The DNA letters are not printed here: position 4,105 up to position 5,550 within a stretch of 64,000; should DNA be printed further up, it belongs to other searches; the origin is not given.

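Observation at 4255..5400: TerD-like domain fused to a trypsin-like serine protease inside the Ter enzyme operon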

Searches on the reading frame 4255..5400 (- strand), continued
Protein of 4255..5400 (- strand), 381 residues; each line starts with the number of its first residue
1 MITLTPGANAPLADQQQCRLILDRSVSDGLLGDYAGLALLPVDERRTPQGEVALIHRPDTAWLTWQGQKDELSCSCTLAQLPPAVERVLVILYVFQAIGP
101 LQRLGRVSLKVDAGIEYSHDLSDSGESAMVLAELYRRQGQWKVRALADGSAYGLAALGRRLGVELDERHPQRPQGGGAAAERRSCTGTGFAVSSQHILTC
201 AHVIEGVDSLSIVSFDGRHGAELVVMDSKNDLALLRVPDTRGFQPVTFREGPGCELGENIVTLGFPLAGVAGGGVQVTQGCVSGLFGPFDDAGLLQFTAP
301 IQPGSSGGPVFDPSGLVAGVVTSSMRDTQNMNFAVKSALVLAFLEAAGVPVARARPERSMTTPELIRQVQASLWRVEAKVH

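Call 23: find_related_loci(query=A2, collection=genome_contigs, flank=10000)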
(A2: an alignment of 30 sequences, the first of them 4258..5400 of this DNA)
Query A2 (381 aa) in genome_contigs; peptide patterns used: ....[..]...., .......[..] (x = any residue, [..] = any of these).
400 stretches matched a pattern; 350 encode a relative of the query (tblastn E <= 1e-3); the best 80 are kept; 80 distinct loci.
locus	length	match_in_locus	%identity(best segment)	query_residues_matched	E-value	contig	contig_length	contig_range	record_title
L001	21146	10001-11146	87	1-381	0e+0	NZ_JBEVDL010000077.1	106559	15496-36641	MAG: Pseudomonas sp. isolate T2R1BO.metabat2.184 T2R1BO.metabat2.184_k133_4659579, whole genome shotgun sequence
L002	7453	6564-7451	88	1-296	3e-169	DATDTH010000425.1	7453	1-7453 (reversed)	MAG TPA_asm: Pseudomonas sp. isolate SMAG_U8026 k141_1759071, whole genome shotgun sequence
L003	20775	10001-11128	61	2-379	3e-142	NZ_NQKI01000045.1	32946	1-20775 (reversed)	Pseudomonas lundensis strain L1802 Pseudomonas_lundensis_L1802_Contig45, whole genome shotgun sequence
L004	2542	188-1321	61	2-379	1e-145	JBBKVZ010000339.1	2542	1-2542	MAG: Pseudomonas sp. isolate metabat_bins.341 k119_3156107, whole genome shotgun sequence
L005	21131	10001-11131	62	2-379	1e-135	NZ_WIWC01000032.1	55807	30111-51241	Pseudomonas helleri strain FSL R10-2339 NODE_32_length_55807_cov_162.693953, whole genome shotgun sequence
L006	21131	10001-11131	61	2-379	4e-135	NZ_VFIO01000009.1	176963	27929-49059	Pseudomonas saxonica strain DSM 108989 9_176963_29.5073, whole genome shotgun sequence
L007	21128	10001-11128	60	2-379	3e-134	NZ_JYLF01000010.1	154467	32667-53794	Pseudomonas weihenstephanensis strain DSM 29166 10_154467_40.591, whole genome shotgun sequence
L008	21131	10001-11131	55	1-379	4e-132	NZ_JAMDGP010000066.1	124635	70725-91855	Pseudomonas rubra strain ID291 i291_S42_L001_R1_001_contig_66, whole genome shotgun sequence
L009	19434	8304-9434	55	1-379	4e-132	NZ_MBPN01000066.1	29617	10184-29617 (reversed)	Pseudomonas defluvii strain WCHP16 NODE_67_length_29617_cov_83.3313, whole genome shotgun sequence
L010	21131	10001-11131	54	1-379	2e-130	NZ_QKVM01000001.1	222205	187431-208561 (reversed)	Pseudomonas sichuanensis strain WCHPs060039 1, whole genome shotgun sequence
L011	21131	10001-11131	54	1-379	1e-130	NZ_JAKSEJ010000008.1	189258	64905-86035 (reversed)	Pseudomonas entomophila strain Au-Pse2 contig_8_len_189258, whole genome shotgun sequence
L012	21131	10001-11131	52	1-379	1e-128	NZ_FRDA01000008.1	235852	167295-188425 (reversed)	Pseudomonas asturiensis strain LMG 26898, whole genome shotgun sequence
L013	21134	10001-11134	52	1-379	1e-128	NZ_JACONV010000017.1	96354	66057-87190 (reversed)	Pseudomonas triticifolii strain DOAB 1067 DOAB1067_contig_17, whole genome shotgun sequence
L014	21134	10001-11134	52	1-379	2e-128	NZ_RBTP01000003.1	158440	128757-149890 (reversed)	Pseudomonas viridiflava strain ICMP 19473 PvrICMP19473_Contig_7, whole genome shotgun sequence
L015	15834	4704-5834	53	1-379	1e-127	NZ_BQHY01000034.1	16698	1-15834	Pseudomonas parakoreensis strain BML-PP030 sequence034, whole genome shotgun sequence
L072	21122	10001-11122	52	1-379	2e-118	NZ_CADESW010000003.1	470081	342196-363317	Burkholderia stagnalis strain LMG 28156, whole genome shotgun sequence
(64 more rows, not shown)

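Call 26: predict_structure(alignment_id=A2)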
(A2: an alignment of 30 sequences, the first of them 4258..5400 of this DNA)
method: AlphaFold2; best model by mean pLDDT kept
length: 381 residues; sequences in the alignment: 30
mean_pLDDT: 77.2   pTM: 0.56
mean pLDDT of the five models: 77.2, 72.6, 72.1, 71.0, 70.6
residues with pLDDT >= 90: 107; 70-90: 168; 50-70: 68; < 50: 38
segments of 3 or more residues with pLDDT < 50: 172-183, 266-274, 285-290, 324-331
pLDDT, mean of each block of 10 residues (from residue 1): 90 92 79 81 89 77 77 90 93 68 86 92 76 93 83 59 67 38 64 93 79 75 89 88 87 76 57 56 55 67 70 90 48 79 93 89 76 79 51
secondary structure, 60 per line:
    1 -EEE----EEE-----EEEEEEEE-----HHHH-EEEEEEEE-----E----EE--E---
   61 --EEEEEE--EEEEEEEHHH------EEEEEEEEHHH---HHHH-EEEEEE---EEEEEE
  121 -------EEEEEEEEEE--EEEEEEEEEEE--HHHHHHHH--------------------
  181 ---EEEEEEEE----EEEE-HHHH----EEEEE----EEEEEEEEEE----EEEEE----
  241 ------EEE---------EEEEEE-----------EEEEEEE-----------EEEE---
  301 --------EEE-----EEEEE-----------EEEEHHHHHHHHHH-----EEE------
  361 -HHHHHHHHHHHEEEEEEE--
elements in order: E2-4 E9-11 E17-24 H30-33 E35-42 E63-68 E71-77 E87-94 H101-104 E106-111 E115-120 E128-137 E140-150 H153-160 E184-191 E196-199 H201-204 E209-213 E218-227 E232-236 E247-249 E259-264 E276-282 E294-297 E309-311 E317-321 E333-336 H337-346 E352-354 H362-372 E373-379

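Call 29: search_protein_representatives(protein=window:4255-5397:-)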
Query: 380 residues. Proteins with E-value up to 0.001 (for the whole library): 65997; up to 1e-10: 17314; up to 1e-30: 84. The best 150 are listed.
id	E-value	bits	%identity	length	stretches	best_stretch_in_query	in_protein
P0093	7.7e-121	420.2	54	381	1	3-378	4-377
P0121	1.2e-103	363.7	50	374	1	2-377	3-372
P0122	6.0e-100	351.5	52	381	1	2-377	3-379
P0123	1.6e-81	290.9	45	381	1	31-378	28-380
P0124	1.3e-78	281.3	43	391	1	4-376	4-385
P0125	1.4e-71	258.2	71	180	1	203-377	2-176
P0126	5.9e-64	233.1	43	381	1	3-376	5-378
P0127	5.5e-63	229.9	47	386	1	79-376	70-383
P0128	3.5e-62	227.2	47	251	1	3-253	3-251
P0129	1.4e-61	225.2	41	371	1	74-377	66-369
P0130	4.4e-61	223.6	47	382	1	117-376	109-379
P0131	2.3e-60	221.3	30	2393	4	161-372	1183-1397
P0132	2.7e-60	221.0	40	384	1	2-377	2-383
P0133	4.5e-60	220.3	42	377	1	60-378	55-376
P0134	3.6e-58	214.0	39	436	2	143-377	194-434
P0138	5.4e-52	193.7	39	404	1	24-358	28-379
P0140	3.3e-50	187.8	34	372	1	47-377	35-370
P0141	3.7e-49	184.3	41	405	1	3-350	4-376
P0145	1.1e-46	176.2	36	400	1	2-376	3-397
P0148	1.4e-44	169.3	34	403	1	1-377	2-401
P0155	5.3e-39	150.9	42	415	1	1-354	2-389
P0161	2.4e-34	135.6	36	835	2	185-334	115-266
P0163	4.3e-34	134.8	31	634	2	182-349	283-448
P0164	6.4e-34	134.2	46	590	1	183-370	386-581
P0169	4.1e-32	128.3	33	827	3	185-356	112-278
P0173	6.0e-32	127.7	44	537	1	164-357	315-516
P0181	1.2e-31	126.8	43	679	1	180-364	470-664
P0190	3.0e-31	125.4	42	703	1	181-368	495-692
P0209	1.3e-30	123.3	46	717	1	184-370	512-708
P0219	3.0e-30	122.1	37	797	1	169-365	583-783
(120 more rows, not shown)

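Call 30: search_protein_families(library=pfam, proteins=[P0131, P0161, P0163, P0164, P0169, P0173, P0181, P0190, P0209, P0219], max_evalue=0.001)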
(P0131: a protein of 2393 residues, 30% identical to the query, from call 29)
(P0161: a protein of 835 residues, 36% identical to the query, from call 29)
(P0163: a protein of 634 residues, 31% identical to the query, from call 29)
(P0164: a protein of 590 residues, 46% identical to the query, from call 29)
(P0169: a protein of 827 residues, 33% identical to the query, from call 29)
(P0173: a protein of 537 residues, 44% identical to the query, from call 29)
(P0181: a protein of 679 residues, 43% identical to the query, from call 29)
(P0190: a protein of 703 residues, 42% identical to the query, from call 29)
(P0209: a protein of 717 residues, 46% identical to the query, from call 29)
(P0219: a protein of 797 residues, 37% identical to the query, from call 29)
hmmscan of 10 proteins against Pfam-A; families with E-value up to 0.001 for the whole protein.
P0131 (2393 aa): 5 families
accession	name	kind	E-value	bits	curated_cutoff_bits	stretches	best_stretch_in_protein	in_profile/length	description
PF13365.12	Trypsin_2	-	1.2e-98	328.1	27.6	4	1210-1342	1-144/144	Trypsin-like peptidase domain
PF00089.32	Trypsin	-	2.5e-31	109.6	20.6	2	1209-1365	26-217/220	Trypsin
PF00949.27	Peptidase_S7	-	1.2e-08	35.3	20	0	1905-1951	81-128/131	Peptidase S7, Flavivirus NS3 serine protease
PF02907.21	Peptidase_S29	-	1e-07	32.2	25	0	1325-1362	107-144/149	Hepatitis C virus NS3 protease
PF10459.15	Peptidase_S46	-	5.9e-05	22.4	22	0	1326-1343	633-650/698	Peptidase S46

P0161 (835 aa): 6 families
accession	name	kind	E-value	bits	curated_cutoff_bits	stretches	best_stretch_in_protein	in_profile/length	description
PF13365.12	Trypsin_2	-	9.3e-68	227.9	27.6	2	388-523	1-144/144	Trypsin-like peptidase domain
PF13540.12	RCC1_2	-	3.2e-61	202.2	22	6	597-626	1-30/30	Regulator of chromosome condensation (RCC1) repeat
PF25390.1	WD40_RLD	-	4.5e-31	108.9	150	3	592-767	86-316/363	RCC1-like domain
PF00089.32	Trypsin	-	6.4e-28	98.5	20.6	2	386-544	25-215/220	Trypsin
PF10459.15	Peptidase_S46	-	0.00041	19.6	22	0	110-134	43-67/698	Peptidase S46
PF02907.21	Peptidase_S29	-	0.00065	19.9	25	0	484-526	84-127/149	Hepatitis C virus NS3 protease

P0163 (634 aa): 4 families
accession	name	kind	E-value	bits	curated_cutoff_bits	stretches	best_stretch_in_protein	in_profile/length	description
PF13365.12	Trypsin_2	-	2.7e-38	132.4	27.6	2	287-419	1-144/144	Trypsin-like peptidase domain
PF00089.32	Trypsin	-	8.7e-12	45.8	20.6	1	288-434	28-211/220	Trypsin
PF10459.15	Peptidase_S46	-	8.3e-07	28.5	22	0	263-307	25-69/698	Peptidase S46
PF08758.17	Cadherin_pro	-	0.00061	20.4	23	0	277-322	35-81/90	Cadherin prodomain like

P0164 (590 aa): 5 families
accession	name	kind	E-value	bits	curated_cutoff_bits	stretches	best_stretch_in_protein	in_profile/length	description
PF08238.18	Sel1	-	2.8e-75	246.5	30.7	7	75-110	1-36/36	Sel1 repeat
PF13365.12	Trypsin_2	-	1.8e-23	84.3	27.6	1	389-520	1-144/144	Trypsin-like peptidase domain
PF00089.32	Trypsin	-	3e-07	30.9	20.6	1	390-524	28-198/220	Trypsin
PF21743.3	PTM_DIR17_Tudor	-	6.5e-05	23.1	27.2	0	93-112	18-37/48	PTM/DIR17-like, Tudor domain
PF23310.1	TPR_27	-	8.4e-05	22.7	27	0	59-132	12-83/110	Plant tetratrico peptide repeats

P0169 (827 aa): 4 families
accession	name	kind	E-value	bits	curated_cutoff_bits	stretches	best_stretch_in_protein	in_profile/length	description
PF13365.12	Trypsin_2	-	5.4e-75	251.4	27.6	3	523-657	1-144/144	Trypsin-like peptidase domain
PF00089.32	Trypsin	-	5.1e-26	92.3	20.6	3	520-676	24-215/220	Trypsin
PF00944.25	Peptidase_S3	-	4e-05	23.9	21.2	0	227-256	103-132/159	Alphavirus core protein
PF02907.21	Peptidase_S29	-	0.00022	21.4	25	0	639-667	106-134/149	Hepatitis C virus NS3 protease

P0173 (537 aa): 5 families
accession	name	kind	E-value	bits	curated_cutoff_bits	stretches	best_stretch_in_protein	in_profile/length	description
PF08238.18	Sel1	-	6e-90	293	30.7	8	136-170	1-35/36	Sel1 repeat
PF13365.12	Trypsin_2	-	2.1e-25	90.6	27.6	1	337-468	1-144/144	Trypsin-like peptidase domain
PF00089.32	Trypsin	-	1.9e-05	25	20.6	1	336-472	26-198/220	Trypsin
PF23310.1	TPR_27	-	0.00013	22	27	0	85-107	46-68/110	Plant tetratrico peptide repeats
PF20604.3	DUF6798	-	0.00086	19.4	26.9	0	223-238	43-58/61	Domain of unknown function (DUF6798)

P0181 (679 aa): 3 families
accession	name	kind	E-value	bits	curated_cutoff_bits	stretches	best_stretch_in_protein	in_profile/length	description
PF13365.12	Trypsin_2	-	1.2e-25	91.4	27.6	1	476-609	1-144/144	Trypsin-like peptidase domain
PF08238.18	Sel1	-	3e-25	88.2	30.7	3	198-232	1-35/36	Sel1 repeat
PF00089.32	Trypsin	-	3.5e-08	34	20.6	1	475-612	26-197/220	Trypsin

P0190 (703 aa): 3 families
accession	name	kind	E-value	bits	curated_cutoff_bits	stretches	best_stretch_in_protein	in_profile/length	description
PF08238.18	Sel1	-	1.3e-43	146.3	30.7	4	368-395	2-29/36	Sel1 repeat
PF13365.12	Trypsin_2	-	4.3e-22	79.9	27.6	1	500-635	1-144/144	Trypsin-like peptidase domain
PF00089.32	Trypsin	-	1.2e-07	32.3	20.6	1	498-641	25-199/220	Trypsin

P0209 (717 aa): 3 families
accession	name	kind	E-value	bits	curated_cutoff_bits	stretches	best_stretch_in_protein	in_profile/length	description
PF08238.18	Sel1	-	1.2e-73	241.4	30.7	6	387-420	3-36/36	Sel1 repeat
PF13365.12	Trypsin_2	-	1e-24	88.3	27.6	1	514-647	1-144/144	Trypsin-like peptidase domain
PF00089.32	Trypsin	-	2e-06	28.2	20.6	1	514-650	27-197/220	Trypsin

P0219 (797 aa): 5 families
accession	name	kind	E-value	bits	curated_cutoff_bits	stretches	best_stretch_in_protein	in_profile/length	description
PF08238.18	Sel1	-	2.7e-60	199.1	30.7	5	285-319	2-36/36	Sel1 repeat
PF13365.12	Trypsin_2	-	5.2e-24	86.1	27.6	1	599-731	1-144/144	Trypsin-like peptidase domain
PF00089.32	Trypsin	-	1.5e-11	45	20.6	1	592-735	19-198/220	Trypsin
PF23310.1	TPR_27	-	3.1e-08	33.7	27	0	373-399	42-68/110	Plant tetratrico peptide repeats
PF13432.12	TPR_16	-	0.00053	20.8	32.7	0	265-313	10-56/65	Tetratricopeptide repeat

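Call 31: fold_search(model_id=the predicted structure, library=pdb)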
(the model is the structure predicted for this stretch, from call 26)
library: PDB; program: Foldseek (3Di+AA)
matches with E <= 10: 1435; with E <= 0.001: 530
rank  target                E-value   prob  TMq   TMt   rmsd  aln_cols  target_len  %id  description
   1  8se8_K                1.0e-10  1.00  0.36  0.71   3.8       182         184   26  HTRA-1 PD/SA bound to CKP 1G10 (released 2024-07-03)
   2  2qf0_B                1.1e-10  1.00  0.37  0.64   3.4       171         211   26  Structure of the delta PDZ truncation of the DegS protease (released 2007-12-11)
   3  2r3u_A                1.2e-10  1.00  0.37  0.68   4.2       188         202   24  Crystal structure of the PDZ deletion mutant of DegS (released 2007-11-27)
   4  9a6r_B                1.2e-10  1.00  0.34  0.62   4.1       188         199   15  Integrative model of GLPD-SCP2 by crosslinking MS and deep learning (released 2024-09-18)
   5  2qf0_F                1.3e-10  1.00  0.37  0.65   4.4       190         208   24  Structure of the delta PDZ truncation of the DegS protease (released 2007-12-11)
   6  5y28_A                1.3e-10  1.00  0.36  0.50  11.8       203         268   26  Crystal structure of H. pylori HtrA with PDZ2 deletion (released 2018-08-15)
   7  5b6l_A                1.5e-10  1.00  0.36  0.48   4.0       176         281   26  Structure of Deg protease HhoA from Synechocystis sp. PCC 6803 (released 2016-09-21)
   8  3lh3_H                1.5e-10  1.00  0.37  0.70   3.7       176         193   26  DFP modified DegS delta PDZ (released 2010-08-25)
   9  3k6z_A                1.6e-10  1.00  0.36  0.66   5.2       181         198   28  Crystal structure of Rv3671c protease, inactive form (released 2010-10-13)
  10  2rce_H                1.8e-10  1.00  0.37  0.70   3.7       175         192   25  DFP modified DegS delta PDZ (released 2007-12-11)
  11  3lgv_B                2.0e-10  1.00  0.37  0.65   3.4       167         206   28  H198P mutant of the DegS-deltaPDZ protease (released 2010-08-25)
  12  8k2y_C                2.0e-10  1.00  0.35  0.48   4.6       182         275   25  Crystal structure of MucD (released 2023-11-29)
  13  2qf3_C                2.1e-10  1.00  0.37  0.69   2.7       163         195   27  Structure of the delta PDZ truncation of the DegS protease (released 2007-12-11)
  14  3lgv_C                2.1e-10  1.00  0.37  0.65   3.5       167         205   28  H198P mutant of the DegS-deltaPDZ protease (released 2010-08-25)
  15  3lgv_H                2.1e-10  1.00  0.37  0.68   4.4       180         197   26  H198P mutant of the DegS-deltaPDZ protease (released 2010-08-25)
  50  1l1j_A                8.1e-10  1.00  0.35  0.58   4.6       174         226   28  Crystal structure of the protease domain of an ATP-independent heat shock protease HtrA (released 2003-04-01)
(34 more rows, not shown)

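Call 32: search_protein_families(library=padloc, proteins=[window:4258-5400:-], max_evalue=0.01)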
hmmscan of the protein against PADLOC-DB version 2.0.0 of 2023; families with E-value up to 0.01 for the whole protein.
window:4258-5400:- (381 aa): 6 families
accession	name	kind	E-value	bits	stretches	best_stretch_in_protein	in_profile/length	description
PDLC02960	RT-Protease_XI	-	1.7e-16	58.3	1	183-341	346-501/506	single gene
PDLC02959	RT-Protease_XI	-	9.3e-16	55.8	1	184-342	349-506/510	single gene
PDLC03855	LmuA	-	1.5e-09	35.7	1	186-266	16-109/425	-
PDLC04593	PDC-M35A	-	4.7e-07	27.8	0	181-211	17-48/216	-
PDLC02159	Avs1b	-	7.1e-05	18.3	1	185-269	18-109/1924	-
PDLC00169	HamA1|HamA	-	0.0017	14.9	1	186-266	28-113/483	DUF1837 domain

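Call 36: search_protein_families(library=pfam, proteins=[P0123, P0124, P0126, P0132, P0138, P0140, P0141, P0145, P0148, P0155], max_evalue=0.01)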
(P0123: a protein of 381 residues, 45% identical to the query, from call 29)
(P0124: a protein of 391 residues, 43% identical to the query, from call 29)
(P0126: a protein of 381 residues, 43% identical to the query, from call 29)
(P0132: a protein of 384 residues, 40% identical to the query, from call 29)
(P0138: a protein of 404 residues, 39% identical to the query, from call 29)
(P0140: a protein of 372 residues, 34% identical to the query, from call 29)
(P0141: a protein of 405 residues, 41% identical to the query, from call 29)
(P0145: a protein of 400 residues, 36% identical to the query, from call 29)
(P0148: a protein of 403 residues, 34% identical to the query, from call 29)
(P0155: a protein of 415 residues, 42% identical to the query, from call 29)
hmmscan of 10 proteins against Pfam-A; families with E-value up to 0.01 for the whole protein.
P0123 (381 aa): 3 families
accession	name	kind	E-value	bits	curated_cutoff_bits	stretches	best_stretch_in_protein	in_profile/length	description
PF13365.12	Trypsin_2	-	2.6e-24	87.1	27.6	1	188-320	1-144/144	Trypsin-like peptidase domain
PF00089.32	Trypsin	-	4.2e-09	37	20.6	1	184-334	22-210/220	Trypsin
PF02342.23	TerD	-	5.1e-05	23.3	25.3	1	112-156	139-183/187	TerD domain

P0124 (391 aa): 4 families
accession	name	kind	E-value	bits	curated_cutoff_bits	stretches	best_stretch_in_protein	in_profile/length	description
PF13365.12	Trypsin_2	-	1.4e-23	84.7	27.6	1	193-326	1-144/144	Trypsin-like peptidase domain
PF02342.23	TerD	-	1.3e-08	35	25.3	1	72-153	93-183/187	TerD domain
PF00089.32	Trypsin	-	2.2e-07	31.4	20.6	1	187-341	22-211/220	Trypsin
PF02907.21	Peptidase_S29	-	0.0044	17.2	25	1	309-335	107-133/149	Hepatitis C virus NS3 protease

P0126 (381 aa): 3 families
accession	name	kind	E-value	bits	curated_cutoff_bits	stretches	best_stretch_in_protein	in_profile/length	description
PF13365.12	Trypsin_2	-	4.8e-25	89.4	27.6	1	188-321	1-144/144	Trypsin-like peptidase domain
PF00089.32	Trypsin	-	2.9e-07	31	20.6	1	185-340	24-215/220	Trypsin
PF02342.23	TerD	-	4e-06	26.9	25.3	1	66-148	91-183/187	TerD domain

P0132 (384 aa): 3 families
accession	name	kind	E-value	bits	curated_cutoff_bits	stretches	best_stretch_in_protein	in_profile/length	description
PF13365.12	Trypsin_2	-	5.2e-27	95.8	27.6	1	191-324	1-144/144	Trypsin-like peptidase domain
PF00089.32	Trypsin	-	5.1e-10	40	20.6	1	188-340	19-212/220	Trypsin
PF02342.23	TerD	-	1.7e-06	28.1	25.3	1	62-152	87-185/187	TerD domain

P0138 (404 aa): 4 families
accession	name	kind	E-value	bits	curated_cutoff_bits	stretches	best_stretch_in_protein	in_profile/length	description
PF13365.12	Trypsin_2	-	4.2e-24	86.4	27.6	1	208-341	1-144/144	Trypsin-like peptidase domain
PF00089.32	Trypsin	-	2.2e-11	44.4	20.6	1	200-359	18-214/220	Trypsin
PF02907.21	Peptidase_S29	-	2.8e-05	24.3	25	1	324-359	107-141/149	Hepatitis C virus NS3 protease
PF02342.23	TerD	-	0.0096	15.8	25.3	0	116-167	126-179/187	TerD domain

P0140 (372 aa): 3 families
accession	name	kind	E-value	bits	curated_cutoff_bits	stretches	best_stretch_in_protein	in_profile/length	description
PF13365.12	Trypsin_2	-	1.4e-22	81.4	27.6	1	180-312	1-144/144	Trypsin-like peptidase domain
PF00089.32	Trypsin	-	9.4e-08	32.6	20.6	1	168-329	13-213/220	Trypsin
PF02342.23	TerD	-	0.00021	21.3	25.3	1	61-148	106-187/187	TerD domain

P0141 (405 aa): 4 families
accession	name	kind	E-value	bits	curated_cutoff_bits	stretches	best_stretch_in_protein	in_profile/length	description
PF13365.12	Trypsin_2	-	1.6e-27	97.5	27.6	1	202-335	1-144/144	Trypsin-like peptidase domain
PF02342.23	TerD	-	2.6e-27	96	25.3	1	4-169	5-187/187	TerD domain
PF00089.32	Trypsin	-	9.8e-12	45.6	20.6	1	202-339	27-198/220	Trypsin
PF10459.15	Peptidase_S46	-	0.0016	17.7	22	0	315-336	629-650/698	Peptidase S46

P0145 (400 aa): 4 families
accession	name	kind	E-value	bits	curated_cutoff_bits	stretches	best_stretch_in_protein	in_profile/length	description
PF13365.12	Trypsin_2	-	1.4e-24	87.9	27.6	1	204-336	1-144/144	Trypsin-like peptidase domain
PF00089.32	Trypsin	-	2.6e-07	31.1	20.6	1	201-354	24-214/220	Trypsin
PF02342.23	TerD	-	0.00069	19.6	25.3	1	68-164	90-186/187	TerD domain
PF02907.21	Peptidase_S29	-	0.0066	16.7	25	0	320-343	108-131/149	Hepatitis C virus NS3 protease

P0148 (403 aa): 3 families
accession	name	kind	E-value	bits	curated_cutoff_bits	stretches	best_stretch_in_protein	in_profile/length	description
PF13365.12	Trypsin_2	-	1.3e-26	94.5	27.6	1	194-331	1-144/144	Trypsin-like peptidase domain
PF02342.23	TerD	-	4.5e-24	85.4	25.3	1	2-168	3-187/187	TerD domain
PF00089.32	Trypsin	-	4.2e-10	40.3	20.6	1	195-338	28-201/220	Trypsin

P0155 (415 aa): 3 families
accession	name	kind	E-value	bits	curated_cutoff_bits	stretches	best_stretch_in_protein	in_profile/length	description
PF13365.12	Trypsin_2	-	1.6e-25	91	27.6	1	211-344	1-144/144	Trypsin-like peptidase domain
PF02342.23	TerD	-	8.3e-16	58.4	25.3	1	66-165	85-185/187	TerD domain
PF00089.32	Trypsin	-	5.9e-10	39.8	20.6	1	207-354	18-204/220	Trypsin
